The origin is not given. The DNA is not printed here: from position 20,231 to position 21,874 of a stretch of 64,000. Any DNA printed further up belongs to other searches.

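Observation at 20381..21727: Low-GC NYN (PIN-like RNase) protein with three LOTUS/OST-HTH domains, wedged between pyrC and a DUF3025 gene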

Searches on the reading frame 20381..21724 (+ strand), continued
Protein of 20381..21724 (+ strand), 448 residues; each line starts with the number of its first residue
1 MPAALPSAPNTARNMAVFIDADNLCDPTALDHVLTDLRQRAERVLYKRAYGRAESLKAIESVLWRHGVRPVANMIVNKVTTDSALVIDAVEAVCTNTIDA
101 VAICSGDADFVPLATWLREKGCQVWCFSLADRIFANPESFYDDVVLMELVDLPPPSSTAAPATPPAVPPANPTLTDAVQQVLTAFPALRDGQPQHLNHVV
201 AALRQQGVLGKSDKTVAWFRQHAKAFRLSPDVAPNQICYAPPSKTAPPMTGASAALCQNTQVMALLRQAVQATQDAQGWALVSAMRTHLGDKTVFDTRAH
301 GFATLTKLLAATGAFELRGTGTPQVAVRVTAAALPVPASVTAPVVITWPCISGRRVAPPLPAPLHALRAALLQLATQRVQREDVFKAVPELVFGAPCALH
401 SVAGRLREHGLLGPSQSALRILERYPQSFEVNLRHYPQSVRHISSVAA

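Call 26: fold_search(model_id=the predicted structure, library=pdb)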
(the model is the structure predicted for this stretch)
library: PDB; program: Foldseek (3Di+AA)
matches with E <= 10: 1505; with E <= 0.001: 4
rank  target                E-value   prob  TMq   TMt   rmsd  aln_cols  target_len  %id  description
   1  2qip                  2.2e-04  1.00  0.22  0.57   4.5       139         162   19  Crystal structure of a protein of unknown function VPA0982 from Vibrio parahaemolyticus RIMD 2210633 (released 2007-07-24)
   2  8jbc_A                2.5e-04  1.00  0.23  0.22  12.0       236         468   15  Crystal Structure of the Csm6 K137A mutant from Thermus thermophilus HB8 in its apo form (released 2023-12-13)
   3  6fdl_B                3.3e-04  1.00  0.22  0.61   2.9       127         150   17  Crystal structure of the NYN domain of human MARF1 (released 2018-11-07)
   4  5yaa_C                9.8e-04  1.00  0.22  0.61   3.7       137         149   16  Crystal structure of Marf1 NYN domain from Mus musculus (released 2018-10-03)
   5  5yaa_D                1.5e-03  1.00  0.23  0.63   3.0       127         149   19  Crystal structure of Marf1 NYN domain from Mus musculus (released 2018-10-03)
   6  5yaa_A                1.7e-03  1.00  0.23  0.64   2.9       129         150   19  Crystal structure of Marf1 NYN domain from Mus musculus (released 2018-10-03)
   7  5fsh_A                2.0e-03  0.99  0.23  0.23  17.6       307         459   11  Crystal structure of Thermus thermophilus Csm6 (released 2016-01-27)
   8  6fdl_A                2.4e-03  1.00  0.24  0.65   2.6       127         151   16  Crystal structure of the NYN domain of human MARF1 (released 2018-11-07)
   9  5fsh_B                2.4e-03  0.99  0.22  0.22  12.0       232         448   16  Crystal structure of Thermus thermophilus Csm6 (released 2016-01-27)
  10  8jbc_B                2.6e-03  0.99  0.23  0.22  17.5       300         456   13  Crystal Structure of the Csm6 K137A mutant from Thermus thermophilus HB8 in its apo form (released 2023-12-13)
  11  8jh1_B                3.1e-03  0.97  0.24  0.23  16.4       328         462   13  Crystal Structure of the Csm6 Y161A mutant from Thermus thermophilus HB8 in complex with cyclic-tetraadenylate (cA4) (released 2023-12-13)
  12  8jbb_A                3.7e-03  0.92  0.22  0.21  17.2       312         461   13  Crystal Structure of the Csm6 from Thermus thermophilus HB8 in complex with A2>p (released 2023-12-13)
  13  8jbb_B                5.6e-03  0.98  0.22  0.21  11.1       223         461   16  Crystal Structure of the Csm6 from Thermus thermophilus HB8 in complex with A2>p (released 2023-12-13)
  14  7bov                  6.3e-03  0.94  0.17  0.20   9.1       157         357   15  The Structure of Bacillus subtilis glycosyltransferase,Bs-YjiC (released 2020-05-13)
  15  2yxd_A                7.2e-03  1.00  0.18  0.38   4.2       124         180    9  Crystal Structure of Cobalamin biosynthesis precorrin 8W decarboxylase (cbiT) (released 2007-10-30)
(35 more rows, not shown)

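Call 37: search_protein_families(library=pfam, proteins=[L013:4983-5780:+, L014:5001-5795:+, L019:4968-5756:+, L012:4971-5792:+], max_evalue=0.1)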
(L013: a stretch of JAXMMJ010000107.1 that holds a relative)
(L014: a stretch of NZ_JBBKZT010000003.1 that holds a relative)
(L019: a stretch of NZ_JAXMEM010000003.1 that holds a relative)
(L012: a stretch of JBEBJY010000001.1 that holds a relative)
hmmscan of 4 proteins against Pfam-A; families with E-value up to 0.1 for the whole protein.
L013:4983-5780:+ (266 aa): 1 family
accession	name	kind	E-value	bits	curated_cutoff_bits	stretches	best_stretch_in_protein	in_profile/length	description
PF01936.24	NYN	-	5.5e-19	69.6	24.2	1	15-130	2-126/145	NYN domain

L014:5001-5795:+ (265 aa): 1 family
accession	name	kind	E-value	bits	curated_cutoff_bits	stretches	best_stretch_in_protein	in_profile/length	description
PF01936.24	NYN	-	1.6e-19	71.3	24.2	1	15-131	2-127/145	NYN domain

L019:4968-5756:+ (263 aa): 1 family
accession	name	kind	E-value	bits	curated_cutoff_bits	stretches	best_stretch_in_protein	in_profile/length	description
PF01936.24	NYN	-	7.5e-18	65.9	24.2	1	17-133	2-127/145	NYN domain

L012:4971-5792:+ (274 aa): 1 family
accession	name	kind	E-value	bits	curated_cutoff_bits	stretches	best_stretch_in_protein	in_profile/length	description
PF01936.24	NYN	-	4.4e-19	69.9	24.2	1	15-129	2-125/145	NYN domain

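Call 68: search_dna_similar(query=window:20381-21724:+, collection=plasmids, mode=protein, max_evalue=0.00001, max_rows=15)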
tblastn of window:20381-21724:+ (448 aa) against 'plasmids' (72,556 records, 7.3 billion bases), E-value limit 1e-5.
Records with a match: 208; places in all: 209; records where one place covers at least 80% of the query: 0.
Best place of each record, by identity: <60% 208.
By first word of the organism name: Klebsiella 111; Rhizobium 13; Enterobacter 9; Agrobacterium 8; Citrobacter 6; Sphingobium 5; Pseudomonas 4; Sphingomonas 4; Vibrio 4; Sinorhizobium 3; and 29 more.
By predicted mobility (MOB-suite, as given by PLSDB): non-mobilizable 100; conjugative 93; mobilizable 15.
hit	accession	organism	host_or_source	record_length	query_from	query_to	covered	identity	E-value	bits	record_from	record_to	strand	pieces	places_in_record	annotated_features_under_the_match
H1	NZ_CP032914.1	Alteromonas sp. RKMC-009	Runway 10 Reef (10-12 m)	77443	13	151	31%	34.2%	5e-9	66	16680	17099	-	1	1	NYN domain-containing protein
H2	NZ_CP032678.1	Pseudomonas sp. Leaf58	Arabidopsis,whole organism,phyllosphere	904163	8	140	30%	35.0%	9e-10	69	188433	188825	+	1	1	NYN domain-containing protein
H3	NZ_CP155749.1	Sphingomonas parapaucimobilis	Chinese cabbage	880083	14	140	28%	36.6%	1e-10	72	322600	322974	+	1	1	NYN domain-containing protein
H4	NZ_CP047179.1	Rathayibacter sp. VKM Ac-2759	Tanacetum vulgare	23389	15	152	31%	33.1%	1e-6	59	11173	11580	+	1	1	NYN domain-containing protein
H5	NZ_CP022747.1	Sphingobium xenophagum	cell culture,electronic ...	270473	6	128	27%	37.0%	1e-10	72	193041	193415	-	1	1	NYN domain-containing protein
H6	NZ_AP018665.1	Sphingobium amiense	-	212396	6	128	27%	37.0%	1e-10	72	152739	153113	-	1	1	NYN domain-containing protein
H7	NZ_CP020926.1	Sphingobium yanoikuyae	soil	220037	6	128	27%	37.0%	1e-10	72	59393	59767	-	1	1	NYN domain-containing protein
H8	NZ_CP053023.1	Sphingobium yanoikuyae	whole organism,River sediment ...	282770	6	128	27%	37.0%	1e-10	72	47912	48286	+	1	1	NYN domain-containing protein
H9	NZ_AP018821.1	Sphingomonas bisphenolicum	-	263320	6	127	27%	37.3%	3e-10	70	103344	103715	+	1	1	NYN domain-containing protein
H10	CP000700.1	Rhizorhabdus wittichii RW1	-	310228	6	127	27%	37.3%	3e-10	70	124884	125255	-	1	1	protein of unknown function DUF88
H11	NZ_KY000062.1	Agrobacterium tomkonis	-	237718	4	140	31%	33.1%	4e-6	57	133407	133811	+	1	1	NYN domain-containing protein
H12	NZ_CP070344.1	Variovorax sp. PDNC026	cell culture,Plastic debris in ...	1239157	15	150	30%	32.9%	2e-8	64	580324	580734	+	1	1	none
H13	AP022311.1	Burkholderia sp. SFA1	-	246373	15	150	30%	32.9%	4e-7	60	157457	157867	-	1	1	hypothetical protein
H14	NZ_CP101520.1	Ensifer adhaerens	cell cuture,rhizosphere soil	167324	4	140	31%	32.6%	5e-7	60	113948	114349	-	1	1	NYN domain-containing protein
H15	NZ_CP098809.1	Ensifer adhaerens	whole organism,soil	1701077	4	140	31%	32.6%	2e-6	59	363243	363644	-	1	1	none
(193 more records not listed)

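Call 69: search_dna_similar(query=window:20381-21724:+, collection=phages, mode=protein, max_evalue=0.00001, max_rows=10)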
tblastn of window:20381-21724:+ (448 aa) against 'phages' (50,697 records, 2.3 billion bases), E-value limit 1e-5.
Records with a match: 4; places in all: 4; records where one place covers at least 80% of the query: 0.
Best place of each record, by identity: <60% 4.
By first word of the organism name: Bacteriophage 2; Klebsiella 2.
By host as written in the record: - 2; Klebsiella pneumoniae strain 4011 1; Klebsiella pneumoniae strain 9362 1.
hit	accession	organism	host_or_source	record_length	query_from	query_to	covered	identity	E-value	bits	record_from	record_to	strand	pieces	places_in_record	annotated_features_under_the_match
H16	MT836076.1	Bacteriophage sp.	human fecal samples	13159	10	130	27%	40.8%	3e-12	75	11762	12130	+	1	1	record has no annotation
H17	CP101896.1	Klebsiella phage GArcari-2022b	Klebsiella pneumoniae strain 4011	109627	13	152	31%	31.3%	2e-9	66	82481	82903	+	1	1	record has no annotation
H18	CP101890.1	Klebsiella phage GArcari-2022a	Klebsiella pneumoniae strain 9362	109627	13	152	31%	31.3%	2e-9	66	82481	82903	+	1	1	record has no annotation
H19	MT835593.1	Bacteriophage sp.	human fecal samples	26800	13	124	25%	32.8%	8e-8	61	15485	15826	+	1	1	record has no annotation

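Call 72: search_protein_families(library=padloc, proteins=[L002:3202-5007:+], max_evalue=0.001)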
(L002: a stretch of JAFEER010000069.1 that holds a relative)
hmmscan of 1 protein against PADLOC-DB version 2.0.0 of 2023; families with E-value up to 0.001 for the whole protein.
L002:3202-5007:+ (602 aa): 100 families (the best 25 are shown)
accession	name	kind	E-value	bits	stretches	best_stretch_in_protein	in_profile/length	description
PDLC03878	NsnB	-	7.1e-22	76.6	2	207-311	178-283/345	-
PDLC02980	AriA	-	1.6e-21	75.6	2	229-310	222-304/304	-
PDLC02979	AriA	-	1.4e-19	69.2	2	236-308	291-372/373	-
PDLC02981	AriAB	-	1.1e-14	52.1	1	216-321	282-390/694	-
PDLC00096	GajA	-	2.2e-14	51.1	2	4-76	3-78/630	AAA ATPase domain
PDLC04135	mad3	-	1.2e-13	49.4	1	207-312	229-330/374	mads_3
PDLC02358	Old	-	2e-13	48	2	3-48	3-47/578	Old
PDLC04611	PDC-M38A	-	3.1e-13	48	2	202-306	222-327/383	-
PDLC04608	PDC-M38A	-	6.4e-13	47.1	2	236-315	243-322/367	-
PDLC00091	GajA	-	1e-12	45.8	2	265-311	298-344/627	AAA ATPase domain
PDLC02335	AbiLi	-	1.5e-11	41.9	1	4-314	50-244/326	AbiLi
PDLC00067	GajA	-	1.7e-11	41.4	2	7-48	8-48/604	AAA ATPase domain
PDLC02914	ATPase-Toprim_I-B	-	2.1e-11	41.7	1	243-320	185-259/443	-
PDLC04391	PDC-M07A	-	4.7e-11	40.3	2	4-96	2-90/412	-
PDLC00090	GajA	-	7.2e-11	39.5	1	4-45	3-45/659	AAA ATPase domain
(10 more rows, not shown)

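Call 73: search_protein_families(library=pfam, proteins=[L002:3202-5007:+, L014:5827-6690:+], max_evalue=0.01)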
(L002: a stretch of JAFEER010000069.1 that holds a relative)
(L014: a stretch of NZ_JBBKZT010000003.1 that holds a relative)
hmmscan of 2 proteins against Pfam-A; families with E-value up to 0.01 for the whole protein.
L002:3202-5007:+ (602 aa): 5 families
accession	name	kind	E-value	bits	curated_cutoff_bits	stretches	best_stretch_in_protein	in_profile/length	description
PF13304.12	AAA_21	-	1.4e-20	75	27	2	234-310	227-304/304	AAA domain, putative AbiEii toxin, Type IV TA system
PF13175.12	AAA_15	-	5e-17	63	32.1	2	5-47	4-46/374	AAA ATPase domain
PF02463.25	SMC_N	-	3.9e-10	40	40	1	4-316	2-208/220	RecF/RecN/SMC N terminal domain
PF13476.12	AAA_23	-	1.2e-05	26.5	27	1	7-46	2-41/201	AAA domain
PF13401.12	AAA_22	-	0.00032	21.4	27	0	27-60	8-33/130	AAA domain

L014:5827-6690:+ (288 aa): 2 families
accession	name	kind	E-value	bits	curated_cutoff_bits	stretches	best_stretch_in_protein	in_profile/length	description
PF01936.24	NYN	-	9.1e-26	91.5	24.2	1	6-138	1-144/145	NYN domain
PF18475.7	PIN7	-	0.00079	20.5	34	1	10-112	1-103/103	PIN domain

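Call 90: search_protein_families(library=pfam, proteins=[L019:5942-7189:-, L019:6053-7207:+, L019:5868-7604:-, L009:5941-6591:+, L009:6010-6960:-], max_evalue=0.01)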
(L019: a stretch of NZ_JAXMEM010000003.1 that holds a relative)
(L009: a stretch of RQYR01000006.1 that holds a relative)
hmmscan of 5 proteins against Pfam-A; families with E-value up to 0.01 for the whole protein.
L019:5942-7189:- (415 aa): 1 family
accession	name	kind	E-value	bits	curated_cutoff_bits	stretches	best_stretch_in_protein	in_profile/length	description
PF06772.16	LtrA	-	3.5e-93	313.1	31.9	1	34-390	2-352/356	Bacterial low temperature requirement A protein (LtrA)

L019:6053-7207:+ (385 aa): 0 families

L019:5868-7604:- (578 aa): 0 families

L009:5941-6591:+ (217 aa): 0 families

L009:6010-6960:- (316 aa): 0 families
